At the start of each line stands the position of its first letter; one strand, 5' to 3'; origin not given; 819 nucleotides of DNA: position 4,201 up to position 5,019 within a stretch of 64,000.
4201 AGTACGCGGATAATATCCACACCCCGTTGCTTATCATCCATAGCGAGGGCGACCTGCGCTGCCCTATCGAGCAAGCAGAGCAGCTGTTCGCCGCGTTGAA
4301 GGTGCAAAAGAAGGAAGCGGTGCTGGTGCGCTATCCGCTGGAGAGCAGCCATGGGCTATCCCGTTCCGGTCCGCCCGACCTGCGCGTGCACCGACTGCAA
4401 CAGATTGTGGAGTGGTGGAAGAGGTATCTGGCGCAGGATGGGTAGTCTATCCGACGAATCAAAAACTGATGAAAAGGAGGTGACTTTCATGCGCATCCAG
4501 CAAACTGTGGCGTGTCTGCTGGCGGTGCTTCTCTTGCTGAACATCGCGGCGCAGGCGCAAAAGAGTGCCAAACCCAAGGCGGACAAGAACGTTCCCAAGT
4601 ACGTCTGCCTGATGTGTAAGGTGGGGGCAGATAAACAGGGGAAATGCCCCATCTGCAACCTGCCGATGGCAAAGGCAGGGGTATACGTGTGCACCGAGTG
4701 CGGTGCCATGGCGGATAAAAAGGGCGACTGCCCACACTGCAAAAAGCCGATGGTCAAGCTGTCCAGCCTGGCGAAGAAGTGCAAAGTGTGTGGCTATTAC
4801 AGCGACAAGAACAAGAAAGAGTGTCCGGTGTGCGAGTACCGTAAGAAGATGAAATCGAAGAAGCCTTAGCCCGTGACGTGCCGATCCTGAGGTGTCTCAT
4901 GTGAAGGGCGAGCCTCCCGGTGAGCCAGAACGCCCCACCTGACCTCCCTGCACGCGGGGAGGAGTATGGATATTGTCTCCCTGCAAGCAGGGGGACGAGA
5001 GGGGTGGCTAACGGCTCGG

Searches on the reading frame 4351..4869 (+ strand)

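Call 14: search_protein_families(library=pfam, proteins=[window:4351-4869:+], max_evalue=0.01)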
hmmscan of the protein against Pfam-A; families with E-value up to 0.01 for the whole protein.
window:4351-4869:+ (172 aa): 5 families
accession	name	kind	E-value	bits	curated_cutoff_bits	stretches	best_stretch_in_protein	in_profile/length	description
PF02132.21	RecR_ZnF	-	0.00071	19.8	22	0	142-161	2-19/21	RecR, Cys4-zinc finger domain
PF13920.12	zf-C3HC4_3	-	0.00081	19.6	27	0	112-134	24-46/49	Zinc finger, C3HC4 type (RING finger)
PF21349.2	RUBY_RBDX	-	0.0024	17.7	26.5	1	143-166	2-27/30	Rubrerythrin, rubredoxin-like domain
PF07191.17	Zn_ribbon_6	-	0.0046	17.4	25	0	79-123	12-61/67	Double zinc ribbon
PF23455.1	DUF7129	-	0.0082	16.3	30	1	109-134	9-37/45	Domain of unknown function (DUF7129)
